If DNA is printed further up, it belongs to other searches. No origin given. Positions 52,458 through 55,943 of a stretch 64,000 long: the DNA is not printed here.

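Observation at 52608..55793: Full-length TonB-dependent outer-membrane receptor encoded inside the phage genome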

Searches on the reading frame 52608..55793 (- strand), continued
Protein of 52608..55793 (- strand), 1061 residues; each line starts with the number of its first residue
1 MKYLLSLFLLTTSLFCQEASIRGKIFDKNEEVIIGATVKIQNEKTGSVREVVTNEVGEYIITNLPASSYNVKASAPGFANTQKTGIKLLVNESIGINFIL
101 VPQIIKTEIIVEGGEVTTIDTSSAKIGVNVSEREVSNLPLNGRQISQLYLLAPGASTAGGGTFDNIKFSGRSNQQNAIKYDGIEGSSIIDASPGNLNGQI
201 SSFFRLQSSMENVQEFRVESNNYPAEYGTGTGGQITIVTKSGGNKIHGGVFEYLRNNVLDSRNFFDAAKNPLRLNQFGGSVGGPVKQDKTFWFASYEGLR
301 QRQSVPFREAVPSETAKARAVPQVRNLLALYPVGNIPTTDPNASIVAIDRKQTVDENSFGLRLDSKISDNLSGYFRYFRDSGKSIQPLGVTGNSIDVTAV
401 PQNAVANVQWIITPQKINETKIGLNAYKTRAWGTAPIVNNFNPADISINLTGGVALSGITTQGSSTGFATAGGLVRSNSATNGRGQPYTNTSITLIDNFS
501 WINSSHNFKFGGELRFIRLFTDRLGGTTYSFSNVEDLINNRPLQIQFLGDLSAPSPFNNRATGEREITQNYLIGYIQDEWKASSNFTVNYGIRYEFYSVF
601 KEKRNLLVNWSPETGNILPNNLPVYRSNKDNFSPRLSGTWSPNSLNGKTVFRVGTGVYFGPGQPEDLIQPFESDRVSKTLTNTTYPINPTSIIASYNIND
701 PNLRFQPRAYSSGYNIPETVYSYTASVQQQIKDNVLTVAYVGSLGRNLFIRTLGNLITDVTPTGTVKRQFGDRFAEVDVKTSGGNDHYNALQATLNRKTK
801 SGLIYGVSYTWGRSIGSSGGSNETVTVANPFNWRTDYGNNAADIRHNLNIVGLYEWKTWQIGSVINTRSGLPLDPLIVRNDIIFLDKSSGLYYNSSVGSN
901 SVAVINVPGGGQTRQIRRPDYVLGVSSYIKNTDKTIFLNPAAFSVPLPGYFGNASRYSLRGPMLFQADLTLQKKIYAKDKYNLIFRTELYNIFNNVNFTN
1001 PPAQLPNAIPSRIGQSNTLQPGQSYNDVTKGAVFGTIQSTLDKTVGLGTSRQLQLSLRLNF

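Call 35: find_related_loci(query=A1, collection=genome_contigs, flank=3000)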
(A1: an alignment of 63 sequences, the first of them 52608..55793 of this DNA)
Query A1 (1061 aa) in genome_contigs; peptide patterns used: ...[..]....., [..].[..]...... (x = any residue, [..] = any of these).
600 stretches matched a pattern (row limit reached: there are more); 588 encode a relative of the query (tblastn E <= 1e-3); the best 80 are kept; 80 distinct loci.
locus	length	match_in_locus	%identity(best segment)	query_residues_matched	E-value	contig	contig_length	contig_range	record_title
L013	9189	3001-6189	55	16-1061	0e+0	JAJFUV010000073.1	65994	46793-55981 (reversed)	MAG: Acidobacteriales bacterium isolate bin.513 k141_4457863, whole genome shotgun sequence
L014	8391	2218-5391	55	21-1061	0e+0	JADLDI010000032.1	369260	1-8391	MAG: Bryobacterales bacterium isolate SJ270 c_000000209408, whole genome shotgun sequence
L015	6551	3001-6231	54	4-1061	0e+0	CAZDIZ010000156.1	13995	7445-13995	MAG TPA_asm: uncultured Solibacteraceae bacterium isolate binchicken_co20_389 genome assembly, contig: NODE_8153_length_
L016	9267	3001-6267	54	4-1061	0e+0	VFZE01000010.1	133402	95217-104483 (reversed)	MAG: Acidimicrobiia bacterium isolate K_DeepCast_65m_m1_022 K_DeepCast_65m_m1_022_Ga0194128_10000124, whole genome shotg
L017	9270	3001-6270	54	1-1061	0e+0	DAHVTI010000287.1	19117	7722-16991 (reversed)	MAG TPA_asm: Bryobacterales bacterium isolate clean682 k141_903656, whole genome shotgun sequence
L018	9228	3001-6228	54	4-1061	0e+0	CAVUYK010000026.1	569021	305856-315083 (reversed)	MAG: Terriglobales bacterium isolate MFD05942.bin.2.68 genome assembly, contig: contig_7587, whole genome shotgun sequen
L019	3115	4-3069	56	57-1061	0e+0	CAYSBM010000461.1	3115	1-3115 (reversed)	MAG TPA_asm: uncultured Solibacteraceae bacterium isolate SRP167436_co1_177 genome assembly, contig: NODE_52492_length_3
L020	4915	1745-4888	55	1-1025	0e+0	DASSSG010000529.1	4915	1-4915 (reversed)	MAG TPA_asm: Bryobacteraceae bacterium isolate SMAG_U509 k141_944521, whole genome shotgun sequence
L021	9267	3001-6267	53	1-1061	0e+0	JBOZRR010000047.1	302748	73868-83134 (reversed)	MAG: Bryobacteraceae bacterium isolate Bin18 W5_k97_123212, whole genome shotgun sequence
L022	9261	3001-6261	53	10-1061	0e+0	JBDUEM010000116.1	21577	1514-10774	MAG: Bryobacteraceae bacterium isolate cluster4_bin.95 NODE_4226_length_21577_cov_7.646919, whole genome shotgun sequenc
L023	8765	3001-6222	52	1-1061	0e+0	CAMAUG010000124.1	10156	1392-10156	MAG: Candidatus Sulfopaludibacter sp. SbA3 isolate MaH-04nov19-191 genome assembly, contig: MaH-04nov19-C16918, whole ge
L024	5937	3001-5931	56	3-953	0e+0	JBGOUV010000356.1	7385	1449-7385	MAG: Terriglobia bacterium isolate OBJ_0618_7090110_130 k141_7933983_length_7385_cov_16.0000, whole genome shotgun seque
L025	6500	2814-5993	53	19-1061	0e+0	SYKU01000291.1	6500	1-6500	MAG: Acidobacteria bacterium isolate F1-80-MAGs046 F1-80__c399436, whole genome shotgun sequence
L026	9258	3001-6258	53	5-1061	0e+0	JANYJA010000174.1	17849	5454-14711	MAG: Terriglobia bacterium isolate GL140_3_metabinner_45_sub GL140_3_k141_3406054, whole genome shotgun sequence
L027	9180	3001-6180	53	19-1061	0e+0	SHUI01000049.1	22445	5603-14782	MAG: Bryobacterales bacterium isolate Baikal-deep-G2 BACOMB-C10890, whole genome shotgun sequence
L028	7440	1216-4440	52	1-1061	0e+0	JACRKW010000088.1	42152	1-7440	MAG: Acidobacteria bacterium isolate NC_groundwater_1865_Pr3_B-0.1um_64_10 SR2-18-B1_coassembly_19173, whole genome shot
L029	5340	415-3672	50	8-1061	0e+0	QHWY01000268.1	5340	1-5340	MAG: Acidobacteria bacterium isolate gp5 AA68 14_1009_16_30cm_scaffold_51432_curated, whole genome shotgun sequence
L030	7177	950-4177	53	16-1061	0e+0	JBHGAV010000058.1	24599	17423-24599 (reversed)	MAG: Bryobacteraceae bacterium isolate SBS.BIN.82 SBSBIN82_contig_58, whole genome shotgun sequence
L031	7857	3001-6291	51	4-1061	0e+0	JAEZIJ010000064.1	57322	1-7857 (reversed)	MAG: Acidobacteria bacterium isolate OH_CDB_181 k127_1763542, whole genome shotgun sequence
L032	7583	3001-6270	51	4-1061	0e+0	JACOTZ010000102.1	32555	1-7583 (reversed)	MAG: Acidobacteria bacterium isolate NC_groundwater_57_Pr7_S-0.65um_64_45 FFV18_Sp65_scaffold_61210, whole genome shotgu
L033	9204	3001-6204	52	16-1061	0e+0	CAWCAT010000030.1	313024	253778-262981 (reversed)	MAG: Bryobacteraceae bacterium isolate MFD03899.bin.2.143 genome assembly, contig: contig_4830, whole genome shotgun seq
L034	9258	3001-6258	51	1-1061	0e+0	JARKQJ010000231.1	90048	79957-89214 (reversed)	MAG: Paludibaculum sp. isolate Reactor_maxbin.100 k141_737381, whole genome shotgun sequence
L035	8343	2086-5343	52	5-1061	0e+0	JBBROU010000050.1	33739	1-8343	MAG: Bryobacterales bacterium isolate La1_metabat2.335 LA1C_B2.335_k141_1683566L_33739_cov_33.0802, whole genome shotgun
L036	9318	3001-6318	52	5-1061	0e+0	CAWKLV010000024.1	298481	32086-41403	MAG: uncultured Acidobacteriota bacterium isolate MFD04580.bin.2.30 genome assembly, contig: contig_39809, whole genome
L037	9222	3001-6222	52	1-1061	0e+0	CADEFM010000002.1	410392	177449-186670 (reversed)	MAG: uncultured Acidobacteria bacterium isolate Acidobacteria sp. RBC012 genome assembly, contig: MAG012_2, whole genome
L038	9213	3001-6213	51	21-1061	0e+0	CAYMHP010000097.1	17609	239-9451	MAG TPA_asm: uncultured Solibacteraceae bacterium isolate SRP272529_co2_257 genome assembly, contig: NODE_5423_length_17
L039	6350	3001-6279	52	10-1061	0e+0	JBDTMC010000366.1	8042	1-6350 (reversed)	MAG: Bryobacteraceae bacterium isolate cluster3_bin.117 NODE_44070_length_8042_cov_5.918493, whole genome shotgun sequen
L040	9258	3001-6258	50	1-1061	0e+0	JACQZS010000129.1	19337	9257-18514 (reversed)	MAG: Acidobacteria bacterium isolate NC_groundwater_1573_Pr3_B-0.1um_64_10 SR-2_scaffold_141_1681218, whole genome shotg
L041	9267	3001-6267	51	1-1061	0e+0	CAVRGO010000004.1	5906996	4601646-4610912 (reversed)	MAG: uncultured Acidobacteriota bacterium isolate MFD05442.bin.1.279 genome assembly, contig: contig_5124, whole genome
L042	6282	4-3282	51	16-1061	0e+0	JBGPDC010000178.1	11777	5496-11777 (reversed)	MAG: Terriglobia bacterium isolate OBJ_0618_050_34 k141_649348_length_11777_cov_12.0008, whole genome shotgun sequence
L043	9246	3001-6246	50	11-1061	0e+0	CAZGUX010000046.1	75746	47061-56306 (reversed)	MAG TPA_asm: uncultured Solibacteraceae bacterium isolate binchicken_co200_316 genome assembly, contig: k141_1115527, wh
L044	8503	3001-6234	52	19-1061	0e+0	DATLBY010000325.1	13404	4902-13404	MAG TPA_asm: Bryobacteraceae bacterium isolate SMAG_U14310 k141_9912737, whole genome shotgun sequence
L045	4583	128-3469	51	1-1061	0e+0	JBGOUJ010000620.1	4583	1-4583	MAG: Terriglobia bacterium isolate OBJ_0618_7090110_141 k141_3654053_length_4583_cov_15.0000, whole genome shotgun seque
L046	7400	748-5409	51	1-1061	0e+0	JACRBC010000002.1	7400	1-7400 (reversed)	MAG: Candidatus Solibacter usitatus isolate NC_groundwater_1610_Pr3_B-0.1um_66_38 SR-2_scaffold_141_124814, whole genome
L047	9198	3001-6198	51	19-1061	0e+0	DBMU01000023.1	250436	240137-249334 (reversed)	MAG TPA_asm: Bryobacterales bacterium UBA690 UBA690_contig_198, whole genome shotgun sequence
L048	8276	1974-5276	51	1-1061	0e+0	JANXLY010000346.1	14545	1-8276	MAG: Acidobacteria bacterium isolate 336R_concoct_351_sub 336R_k141_1456109, whole genome shotgun sequence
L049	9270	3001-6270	50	1-1061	0e+0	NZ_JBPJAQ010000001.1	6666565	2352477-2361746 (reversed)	Paludibaculum fermentans strain T20B24 1, whole genome shotgun sequence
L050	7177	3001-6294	52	4-1061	0e+0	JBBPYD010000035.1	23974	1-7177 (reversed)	MAG: Bryobacterales bacterium isolate bin.120 bin.120_S5Ck141_619126_length_23974_cov_11.2358, whole genome shotgun sequ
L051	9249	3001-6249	50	10-1061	0e+0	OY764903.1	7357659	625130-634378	MAG: Bryobacteraceae bacterium isolate d7944118-f527-4ba8-a886-cdd3ae4bc3f8 genome assembly, chromosome: 1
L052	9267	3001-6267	51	19-1061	0e+0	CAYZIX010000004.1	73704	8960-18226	MAG TPA_asm: uncultured Candidatus Solibacter sp. isolate SRP216815_co1_200 genome assembly, contig: NODE_400_length_737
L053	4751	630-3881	50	6-1061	0e+0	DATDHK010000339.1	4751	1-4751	MAG TPA_asm: Bryobacteraceae bacterium isolate SMAG_U276 k141_120114, whole genome shotgun sequence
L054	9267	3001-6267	50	1-1061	0e+0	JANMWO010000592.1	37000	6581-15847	MAG: Acidobacteriota bacterium isolate OTE_88_metabat_269 OTE_88_k141_789468, whole genome shotgun sequence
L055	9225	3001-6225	51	16-1061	0e+0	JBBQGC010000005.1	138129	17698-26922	MAG: Bryobacterales bacterium isolate Co_metawrap_987 Cmw_987_k141_775431_length_138129_cov_15.0000, whole genome shotgu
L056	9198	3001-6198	52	16-1061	0e+0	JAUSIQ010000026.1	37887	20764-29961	MAG: bacterium isolate E14_metabat.bin.263 E14_k141_1060088, whole genome shotgun sequence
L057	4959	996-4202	51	18-1061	0e+0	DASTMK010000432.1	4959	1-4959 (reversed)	MAG TPA_asm: Bryobacteraceae bacterium isolate SMAG_U3627 k141_118041, whole genome shotgun sequence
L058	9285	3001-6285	50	1-1061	0e+0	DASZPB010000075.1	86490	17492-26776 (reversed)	MAG TPA_asm: Bryobacteraceae bacterium isolate SMAG_U5960 k141_42171, whole genome shotgun sequence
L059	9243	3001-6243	50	3-1061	0e+0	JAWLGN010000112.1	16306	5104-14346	MAG: Bryobacteraceae bacterium isolate 30dZY2.bin.111 NODE_4356_length_16306_cov_4.292898, whole genome shotgun sequence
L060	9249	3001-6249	51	1-1061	0e+0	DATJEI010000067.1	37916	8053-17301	MAG TPA_asm: Bryobacteraceae bacterium isolate SMAG_U15429 k141_987573, whole genome shotgun sequence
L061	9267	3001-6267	50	1-1061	0e+0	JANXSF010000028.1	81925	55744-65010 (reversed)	MAG: Acidobacteria bacterium isolate 336R_metabat_83 336R_k141_2276579, whole genome shotgun sequence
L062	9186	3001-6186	52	18-1061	0e+0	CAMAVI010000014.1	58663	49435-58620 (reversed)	MAG: Candidatus Sulfopaludibacter sp. SbA3 isolate MaH-09apr19-49 genome assembly, contig: MaH-09apr19-C992, whole genom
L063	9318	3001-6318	50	1-1061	0e+0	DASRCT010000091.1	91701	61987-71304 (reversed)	MAG TPA_asm: Bryobacteraceae bacterium isolate SMAG_U9960 k141_378184, whole genome shotgun sequence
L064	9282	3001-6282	50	1-1061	0e+0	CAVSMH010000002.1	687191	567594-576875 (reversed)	MAG: Bryobacterales bacterium isolate MFD04944.bin.1.225 genome assembly, contig: contig_13525, whole genome shotgun seq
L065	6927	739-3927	51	16-1061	0e+0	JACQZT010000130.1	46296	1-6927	MAG: Acidobacteria bacterium isolate NC_groundwater_1574_Pr3_B-0.1um_66_12 SR-2_scaffold_141_834320, whole genome shotgu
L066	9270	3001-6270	50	1-1061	0e+0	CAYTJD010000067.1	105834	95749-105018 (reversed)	MAG TPA_asm: uncultured Solibacteraceae bacterium isolate binchicken_co279_128 genome assembly, contig: k141_4641840, wh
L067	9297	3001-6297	50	16-1061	0e+0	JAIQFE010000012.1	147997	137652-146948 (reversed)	MAG: Terriglobia bacterium isolate SRVP_10 SR-VP_26_10_2019_B_40cm_scaffold_124, whole genome shotgun sequence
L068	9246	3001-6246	49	4-1061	0e+0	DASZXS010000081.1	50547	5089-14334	MAG TPA_asm: Bryobacteraceae bacterium isolate SMAG_U6189 k141_558455, whole genome shotgun sequence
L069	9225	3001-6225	50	19-1061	0e+0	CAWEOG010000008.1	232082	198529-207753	MAG: Bryobacterales bacterium isolate MFD02416.bin.3.343 genome assembly, contig: contig_26852, whole genome shotgun seq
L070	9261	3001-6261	50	9-1061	0e+0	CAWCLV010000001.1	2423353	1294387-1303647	MAG: Bryobacterales bacterium isolate MFD05502.bin.1.177 genome assembly, contig: contig_18523, whole genome shotgun seq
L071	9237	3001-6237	51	1-1061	0e+0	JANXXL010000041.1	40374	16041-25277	MAG: Bryobacterales bacterium isolate GL140_2_metabat_99_sub GL140_2_k141_2226610, whole genome shotgun sequence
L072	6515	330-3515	51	18-1061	0e+0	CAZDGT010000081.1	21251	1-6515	MAG TPA_asm: uncultured Bordetella sp. isolate binchicken_co200_91 genome assembly, contig: k141_286926, whole genome sh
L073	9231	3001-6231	51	14-1061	0e+0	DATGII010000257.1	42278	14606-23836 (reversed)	MAG TPA_asm: Bryobacteraceae bacterium isolate SMAG_U9803 k141_506123, whole genome shotgun sequence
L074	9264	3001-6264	49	1-1061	0e+0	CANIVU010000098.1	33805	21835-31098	MAG: Acidobacteria bacterium isolate RH-18aug17-384 genome assembly, contig: RH-18aug17-C2987, whole genome shotgun sequ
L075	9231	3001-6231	50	23-1061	0e+0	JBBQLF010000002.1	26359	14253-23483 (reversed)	MAG: Bryobacterales bacterium isolate Co_metawrap_518 Cmw_518_k141_4796216_length_26359_cov_7.9989, whole genome shotgun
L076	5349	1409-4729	49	1-1061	0e+0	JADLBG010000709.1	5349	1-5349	MAG: Bryobacterales bacterium isolate SJ154 c_000001385248, whole genome shotgun sequence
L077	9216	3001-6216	51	16-1061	0e+0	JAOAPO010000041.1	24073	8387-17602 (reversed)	MAG: Bryobacterales bacterium isolate RYN_16 scaffold_4111168, whole genome shotgun sequence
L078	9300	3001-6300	49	1-1061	0e+0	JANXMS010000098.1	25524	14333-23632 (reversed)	MAG: Acidobacteria bacterium isolate 338R_concoct_101 338R_k141_62776, whole genome shotgun sequence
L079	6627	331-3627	50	2-1061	0e+0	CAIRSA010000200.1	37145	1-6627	MAG: uncultured Acidobacteriia bacterium isolate Umea1_bin-0121 genome assembly, contig: bin-0121:200/588, whole genome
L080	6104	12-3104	51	49-1061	0e+0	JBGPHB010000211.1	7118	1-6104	MAG: Bryobacteraceae bacterium isolate OBJ_0618_7090110_369 k141_4829121_length_7118_cov_35.0000, whole genome shotgun s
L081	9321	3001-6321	49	1-1061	0e+0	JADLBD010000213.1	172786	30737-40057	MAG: Bryobacterales bacterium isolate SJ149 c_000001182045, whole genome shotgun sequence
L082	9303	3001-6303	49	2-1061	0e+0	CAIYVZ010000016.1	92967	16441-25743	MAG: uncultured Acidobacteriia bacterium isolate Kiruna2_bin-3869 genome assembly, contig: bin-3869:016/212, whole genom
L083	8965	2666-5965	50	3-1061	0e+0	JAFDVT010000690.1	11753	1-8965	MAG: Acidobacteria bacterium isolate SZAS-8 CK_MAG-99__690__length-11753, whole genome shotgun sequence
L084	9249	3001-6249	55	4-1061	0e+0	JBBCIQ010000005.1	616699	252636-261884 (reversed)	MAG: Bryobacteraceae bacterium isolate MAG_CPA_02 P10A_000000006996, whole genome shotgun sequence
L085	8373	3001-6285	49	2-1061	0e+0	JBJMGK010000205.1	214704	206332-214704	MAG: Bryobacteraceae bacterium isolate H2_18_all_fractions_metab_conc_56_56_17 k255_4136571, whole genome shotgun sequen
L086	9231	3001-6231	51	16-1061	0e+0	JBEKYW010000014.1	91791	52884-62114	MAG: Bryobacteraceae bacterium isolate SPRUCE 684 SPRUCE_684_14, whole genome shotgun sequence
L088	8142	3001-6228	49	19-1061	0e+0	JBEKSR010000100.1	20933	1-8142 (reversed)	MAG: Bryobacteraceae bacterium isolate SPRUCE 539 SPRUCE_539_100, whole genome shotgun sequence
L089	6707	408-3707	49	1-1061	0e+0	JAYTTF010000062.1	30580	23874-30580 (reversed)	MAG: Bryobacterales bacterium isolate GFS_5321 GFS_5321_61, whole genome shotgun sequence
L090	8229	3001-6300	49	1-1061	0e+0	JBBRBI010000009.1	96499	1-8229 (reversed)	MAG: Bryobacterales bacterium isolate Co_metawrap_2336 Cmw_2336_k141_27647379_length_96499_cov_10.9992, whole genome sho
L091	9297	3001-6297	50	1-1061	0e+0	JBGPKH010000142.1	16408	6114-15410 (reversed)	MAG: Bryobacteraceae bacterium isolate OBJ_0618_7090110_290 k141_8720003_length_16408_cov_18.8161, whole genome shotgun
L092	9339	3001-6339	49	15-1061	0e+0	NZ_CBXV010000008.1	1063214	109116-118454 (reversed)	Pyrinomonas methylaliphatogenes strain K22, whole genome shotgun sequence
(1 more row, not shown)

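Call 41: find_encoding_contigs(protein=P0008, flank=10000, max_places=1)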
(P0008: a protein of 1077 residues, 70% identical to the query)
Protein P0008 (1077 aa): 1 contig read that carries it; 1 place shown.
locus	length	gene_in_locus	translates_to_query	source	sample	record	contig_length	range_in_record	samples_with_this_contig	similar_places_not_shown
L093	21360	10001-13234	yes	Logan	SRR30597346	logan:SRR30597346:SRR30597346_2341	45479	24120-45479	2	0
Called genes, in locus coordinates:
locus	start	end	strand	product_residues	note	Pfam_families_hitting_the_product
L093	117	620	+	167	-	-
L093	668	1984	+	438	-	PF13203:DUF2201_N, PF09967:DUF2201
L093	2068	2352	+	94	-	-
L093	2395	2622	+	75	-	-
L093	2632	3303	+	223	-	-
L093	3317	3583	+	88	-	-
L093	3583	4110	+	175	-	PF00186:DHFR_1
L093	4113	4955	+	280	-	PF00303:Thymidylat_synt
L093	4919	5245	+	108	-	-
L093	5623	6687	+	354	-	-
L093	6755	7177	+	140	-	PF01467:CTP_transf_like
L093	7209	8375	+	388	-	PF09511:RNA_lig_T4_1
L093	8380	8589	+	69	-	-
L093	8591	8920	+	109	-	-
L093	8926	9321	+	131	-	-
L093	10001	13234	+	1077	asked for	PF13620:CarboxypepD_reg, PF13715:CarbopepD_reg_2, PF17210:SdrD_B (weak), PF25183:OMP_b-brl_4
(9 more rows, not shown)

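Call 42: find_encoding_contigs(protein=P0009, flank=6000, max_places=1)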
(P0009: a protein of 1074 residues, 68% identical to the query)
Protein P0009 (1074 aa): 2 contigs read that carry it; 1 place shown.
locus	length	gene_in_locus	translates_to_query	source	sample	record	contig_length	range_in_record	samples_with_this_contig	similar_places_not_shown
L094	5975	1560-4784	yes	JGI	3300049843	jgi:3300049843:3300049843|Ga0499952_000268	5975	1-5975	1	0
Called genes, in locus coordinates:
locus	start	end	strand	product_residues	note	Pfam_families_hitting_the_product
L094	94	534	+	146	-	-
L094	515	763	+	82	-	-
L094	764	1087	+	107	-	PF18902:DUF5658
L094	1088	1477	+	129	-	-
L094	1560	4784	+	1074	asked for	PF13620:CarboxypepD_reg, PF13715:CarbopepD_reg_2 (weak), PF17210:SdrD_B (weak), PF25183:OMP_b-brl_4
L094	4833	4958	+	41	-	-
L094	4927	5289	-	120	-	-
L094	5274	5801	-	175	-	-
